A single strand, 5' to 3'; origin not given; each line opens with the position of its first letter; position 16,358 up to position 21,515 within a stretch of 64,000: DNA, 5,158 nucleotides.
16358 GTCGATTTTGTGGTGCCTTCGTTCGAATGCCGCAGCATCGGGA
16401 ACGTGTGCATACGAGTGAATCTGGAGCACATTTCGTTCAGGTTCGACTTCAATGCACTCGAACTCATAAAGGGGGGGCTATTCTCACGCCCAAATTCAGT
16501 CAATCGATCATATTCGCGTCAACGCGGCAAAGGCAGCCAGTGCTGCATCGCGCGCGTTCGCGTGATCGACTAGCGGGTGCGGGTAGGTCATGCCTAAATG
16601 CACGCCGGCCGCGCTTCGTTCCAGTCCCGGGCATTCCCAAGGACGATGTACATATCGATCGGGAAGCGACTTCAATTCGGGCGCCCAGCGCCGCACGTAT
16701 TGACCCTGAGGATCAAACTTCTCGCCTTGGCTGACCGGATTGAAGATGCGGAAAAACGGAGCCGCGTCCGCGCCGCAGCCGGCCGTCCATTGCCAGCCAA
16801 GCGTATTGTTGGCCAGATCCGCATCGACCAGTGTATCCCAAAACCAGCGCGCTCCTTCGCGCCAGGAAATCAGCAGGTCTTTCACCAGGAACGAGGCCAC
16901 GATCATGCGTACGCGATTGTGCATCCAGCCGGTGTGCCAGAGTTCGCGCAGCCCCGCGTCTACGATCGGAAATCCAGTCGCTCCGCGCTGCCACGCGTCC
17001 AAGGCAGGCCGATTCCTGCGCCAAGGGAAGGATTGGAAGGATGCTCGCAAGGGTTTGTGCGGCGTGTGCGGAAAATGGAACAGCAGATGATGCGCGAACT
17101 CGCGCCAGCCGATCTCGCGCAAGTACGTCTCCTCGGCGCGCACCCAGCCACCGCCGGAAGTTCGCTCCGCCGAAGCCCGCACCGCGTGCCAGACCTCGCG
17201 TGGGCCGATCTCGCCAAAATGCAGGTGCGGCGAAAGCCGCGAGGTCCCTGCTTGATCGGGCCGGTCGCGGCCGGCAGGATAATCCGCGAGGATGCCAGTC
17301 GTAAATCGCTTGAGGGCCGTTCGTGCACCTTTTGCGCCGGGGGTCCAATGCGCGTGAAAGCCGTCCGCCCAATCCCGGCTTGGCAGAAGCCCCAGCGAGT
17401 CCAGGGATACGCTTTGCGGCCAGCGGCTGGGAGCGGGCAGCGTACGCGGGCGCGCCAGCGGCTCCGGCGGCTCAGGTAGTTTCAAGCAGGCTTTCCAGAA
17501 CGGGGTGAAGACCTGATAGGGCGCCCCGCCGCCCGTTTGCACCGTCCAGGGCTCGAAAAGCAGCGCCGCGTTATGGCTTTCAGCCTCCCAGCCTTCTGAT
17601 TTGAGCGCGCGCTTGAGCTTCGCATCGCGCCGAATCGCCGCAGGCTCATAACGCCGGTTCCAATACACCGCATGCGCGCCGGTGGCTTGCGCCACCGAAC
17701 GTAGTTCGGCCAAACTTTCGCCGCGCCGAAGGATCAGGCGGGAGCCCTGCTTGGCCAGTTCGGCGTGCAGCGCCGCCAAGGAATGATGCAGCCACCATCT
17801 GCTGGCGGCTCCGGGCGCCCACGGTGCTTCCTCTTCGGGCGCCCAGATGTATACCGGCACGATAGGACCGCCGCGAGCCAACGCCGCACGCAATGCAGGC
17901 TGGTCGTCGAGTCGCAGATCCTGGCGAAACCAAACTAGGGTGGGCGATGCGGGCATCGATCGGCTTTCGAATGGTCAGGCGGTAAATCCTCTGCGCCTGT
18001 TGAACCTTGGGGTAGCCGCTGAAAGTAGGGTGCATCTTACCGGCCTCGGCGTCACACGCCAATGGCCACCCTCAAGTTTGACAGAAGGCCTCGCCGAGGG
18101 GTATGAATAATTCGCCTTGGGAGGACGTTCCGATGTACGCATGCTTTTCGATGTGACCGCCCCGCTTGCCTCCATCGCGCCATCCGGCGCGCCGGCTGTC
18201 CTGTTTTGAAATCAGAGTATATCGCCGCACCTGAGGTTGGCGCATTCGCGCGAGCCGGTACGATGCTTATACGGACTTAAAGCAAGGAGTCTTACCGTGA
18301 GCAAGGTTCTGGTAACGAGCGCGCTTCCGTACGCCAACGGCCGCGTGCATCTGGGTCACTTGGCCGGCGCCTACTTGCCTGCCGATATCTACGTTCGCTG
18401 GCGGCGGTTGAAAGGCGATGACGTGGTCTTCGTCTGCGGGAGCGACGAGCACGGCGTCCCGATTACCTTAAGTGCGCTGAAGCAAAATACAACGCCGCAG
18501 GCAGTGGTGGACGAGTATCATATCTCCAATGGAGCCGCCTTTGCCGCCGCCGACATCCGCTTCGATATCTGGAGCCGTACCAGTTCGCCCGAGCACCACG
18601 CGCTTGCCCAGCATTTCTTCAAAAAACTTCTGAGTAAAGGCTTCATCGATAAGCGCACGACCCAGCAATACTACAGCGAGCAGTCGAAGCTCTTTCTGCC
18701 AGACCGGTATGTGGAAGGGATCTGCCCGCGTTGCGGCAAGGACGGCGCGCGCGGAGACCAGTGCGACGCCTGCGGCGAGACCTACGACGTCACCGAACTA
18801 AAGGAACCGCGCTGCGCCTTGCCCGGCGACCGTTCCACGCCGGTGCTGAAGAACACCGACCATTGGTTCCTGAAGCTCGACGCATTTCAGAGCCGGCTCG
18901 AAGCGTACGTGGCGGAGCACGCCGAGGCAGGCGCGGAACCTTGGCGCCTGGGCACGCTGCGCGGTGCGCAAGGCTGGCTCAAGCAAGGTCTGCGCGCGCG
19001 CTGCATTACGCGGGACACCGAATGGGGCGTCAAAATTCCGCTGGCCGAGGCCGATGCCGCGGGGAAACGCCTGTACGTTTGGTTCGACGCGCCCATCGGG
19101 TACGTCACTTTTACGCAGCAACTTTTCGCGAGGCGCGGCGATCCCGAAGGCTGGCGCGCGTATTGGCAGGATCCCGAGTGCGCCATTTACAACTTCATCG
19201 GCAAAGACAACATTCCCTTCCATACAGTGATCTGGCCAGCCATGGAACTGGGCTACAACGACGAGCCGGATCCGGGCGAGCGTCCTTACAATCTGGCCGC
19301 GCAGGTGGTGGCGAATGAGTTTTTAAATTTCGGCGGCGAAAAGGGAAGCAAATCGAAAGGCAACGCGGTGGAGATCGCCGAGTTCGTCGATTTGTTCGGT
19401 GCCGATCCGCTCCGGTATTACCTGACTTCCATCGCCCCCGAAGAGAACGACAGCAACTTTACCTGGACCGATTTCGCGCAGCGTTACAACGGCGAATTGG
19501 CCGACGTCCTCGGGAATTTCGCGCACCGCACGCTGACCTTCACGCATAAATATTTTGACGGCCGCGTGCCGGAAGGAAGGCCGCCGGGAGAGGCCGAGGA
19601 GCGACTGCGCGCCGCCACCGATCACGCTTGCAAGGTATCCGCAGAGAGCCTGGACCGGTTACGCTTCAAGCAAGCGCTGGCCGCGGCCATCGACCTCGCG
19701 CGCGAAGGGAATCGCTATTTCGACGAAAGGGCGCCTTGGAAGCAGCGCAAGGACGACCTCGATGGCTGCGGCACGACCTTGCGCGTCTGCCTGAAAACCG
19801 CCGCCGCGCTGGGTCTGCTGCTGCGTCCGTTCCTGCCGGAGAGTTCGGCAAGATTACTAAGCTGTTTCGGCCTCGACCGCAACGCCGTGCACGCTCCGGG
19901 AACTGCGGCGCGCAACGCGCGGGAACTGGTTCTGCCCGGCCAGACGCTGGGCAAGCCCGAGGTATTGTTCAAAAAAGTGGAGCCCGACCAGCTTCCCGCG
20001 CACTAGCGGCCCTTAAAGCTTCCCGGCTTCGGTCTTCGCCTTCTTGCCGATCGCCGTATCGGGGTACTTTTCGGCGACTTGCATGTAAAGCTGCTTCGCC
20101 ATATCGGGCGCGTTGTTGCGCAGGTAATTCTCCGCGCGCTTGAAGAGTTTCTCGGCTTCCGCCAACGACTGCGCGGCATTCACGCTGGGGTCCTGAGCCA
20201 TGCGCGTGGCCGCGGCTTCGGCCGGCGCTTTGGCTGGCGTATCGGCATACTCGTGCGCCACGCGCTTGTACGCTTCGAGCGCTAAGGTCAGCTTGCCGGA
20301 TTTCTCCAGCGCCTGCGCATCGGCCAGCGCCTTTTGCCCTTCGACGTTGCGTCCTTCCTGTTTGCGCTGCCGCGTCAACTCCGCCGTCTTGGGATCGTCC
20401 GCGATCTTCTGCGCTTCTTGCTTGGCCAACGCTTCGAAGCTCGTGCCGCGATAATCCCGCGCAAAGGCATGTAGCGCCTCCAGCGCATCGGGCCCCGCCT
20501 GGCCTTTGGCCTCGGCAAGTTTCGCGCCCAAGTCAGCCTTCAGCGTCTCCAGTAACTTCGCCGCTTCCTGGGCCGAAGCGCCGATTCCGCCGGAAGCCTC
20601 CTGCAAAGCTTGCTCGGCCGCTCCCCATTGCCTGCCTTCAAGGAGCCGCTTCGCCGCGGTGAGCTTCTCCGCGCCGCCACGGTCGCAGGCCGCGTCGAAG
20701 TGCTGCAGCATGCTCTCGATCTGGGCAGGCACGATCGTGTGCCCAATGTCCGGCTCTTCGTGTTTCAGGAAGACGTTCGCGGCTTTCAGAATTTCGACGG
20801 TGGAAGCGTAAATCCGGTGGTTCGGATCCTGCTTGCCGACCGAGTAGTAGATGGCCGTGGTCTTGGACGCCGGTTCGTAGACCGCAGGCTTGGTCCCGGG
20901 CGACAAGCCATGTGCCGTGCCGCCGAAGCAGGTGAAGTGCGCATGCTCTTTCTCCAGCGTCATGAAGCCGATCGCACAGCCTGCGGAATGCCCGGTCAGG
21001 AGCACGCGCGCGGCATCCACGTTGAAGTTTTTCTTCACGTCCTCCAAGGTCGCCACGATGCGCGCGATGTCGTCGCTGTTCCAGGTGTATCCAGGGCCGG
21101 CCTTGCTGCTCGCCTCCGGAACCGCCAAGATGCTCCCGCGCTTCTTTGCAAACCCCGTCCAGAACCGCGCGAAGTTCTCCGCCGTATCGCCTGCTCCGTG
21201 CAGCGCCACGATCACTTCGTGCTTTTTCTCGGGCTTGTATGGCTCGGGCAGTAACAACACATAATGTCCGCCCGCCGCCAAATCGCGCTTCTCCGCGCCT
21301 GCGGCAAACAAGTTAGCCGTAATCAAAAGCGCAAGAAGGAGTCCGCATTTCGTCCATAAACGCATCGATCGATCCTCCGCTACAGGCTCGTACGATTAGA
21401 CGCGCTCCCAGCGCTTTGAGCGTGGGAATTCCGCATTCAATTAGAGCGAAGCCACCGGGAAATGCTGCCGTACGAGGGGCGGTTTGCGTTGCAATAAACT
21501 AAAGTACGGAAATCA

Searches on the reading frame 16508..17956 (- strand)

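Call 8: search_protein_families(library=pfam, proteins=[window:16508-17956:-])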
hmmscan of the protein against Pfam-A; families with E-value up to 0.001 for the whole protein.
window:16508-17956:- (482 aa): 2 families
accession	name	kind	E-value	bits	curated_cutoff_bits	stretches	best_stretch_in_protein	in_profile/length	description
PF03441.19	FAD_binding_7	-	9.5e-90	299.9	27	1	279-477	2-202/203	FAD binding domain of DNA photolyase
PF00875.24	DNA_photolyase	-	4.8e-56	189.7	26.6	1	6-165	1-158/164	DNA photolyase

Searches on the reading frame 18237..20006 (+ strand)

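Call 44: search_protein_families(library=pfam, proteins=[window:18237-20006:+])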
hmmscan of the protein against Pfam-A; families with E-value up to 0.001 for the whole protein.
window:18237-20006:+ (589 aa): 4 families
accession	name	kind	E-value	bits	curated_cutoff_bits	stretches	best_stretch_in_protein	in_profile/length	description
PF09334.17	tRNA-synt_1g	-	3.8e-146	487.3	20.1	1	24-433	1-391/391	tRNA synthetases class I (M)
PF00133.28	tRNA-synt_1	-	3.3e-18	66.1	22.7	1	27-80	28-80/414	tRNA synthetases class I (I, L, M and V)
PF19303.5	Anticodon_3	-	4.5e-18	66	23.5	1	444-586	1-140/152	Anticodon binding domain of methionyl tRNA ligase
PF01406.26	tRNA-synt_1e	-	7.6e-06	25.9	27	0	356-398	240-282/301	tRNA synthetases class I (C) catalytic domain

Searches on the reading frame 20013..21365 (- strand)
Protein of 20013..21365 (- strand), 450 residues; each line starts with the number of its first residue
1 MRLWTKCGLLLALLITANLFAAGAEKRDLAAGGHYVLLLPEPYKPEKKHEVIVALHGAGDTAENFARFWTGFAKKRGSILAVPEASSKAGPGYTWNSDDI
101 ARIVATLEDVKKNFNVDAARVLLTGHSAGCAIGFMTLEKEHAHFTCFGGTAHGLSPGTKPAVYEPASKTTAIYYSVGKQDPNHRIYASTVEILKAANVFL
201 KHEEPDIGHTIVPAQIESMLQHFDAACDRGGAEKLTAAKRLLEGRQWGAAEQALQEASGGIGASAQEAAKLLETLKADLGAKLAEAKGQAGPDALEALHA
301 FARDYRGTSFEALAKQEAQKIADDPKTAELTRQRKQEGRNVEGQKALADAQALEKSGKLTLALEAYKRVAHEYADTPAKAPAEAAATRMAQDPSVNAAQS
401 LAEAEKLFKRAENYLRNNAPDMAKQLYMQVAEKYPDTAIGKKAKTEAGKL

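Call 27: find_encoding_contigs(protein=window:20013-21365:-, flank=10000, max_places=10)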
Protein window:20013-21365:- (450 aa): no gene with exactly this product is on record in the collection.

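Call 44: search_protein_families(library=pfam, proteins=[window:20013-21365:-])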
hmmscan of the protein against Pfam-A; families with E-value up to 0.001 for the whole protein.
window:20013-21365:- (450 aa): 2 families
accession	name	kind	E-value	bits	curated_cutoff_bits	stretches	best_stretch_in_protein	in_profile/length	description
PF12697.13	Abhydrolase_6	-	7.2e-05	24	26.3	1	52-150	1-85/217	Alpha/beta hydrolase family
PF02230.22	Abhydrolase_2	-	0.00011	22.5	23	0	110-224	98-214/217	Phospholipase/Carboxylesterase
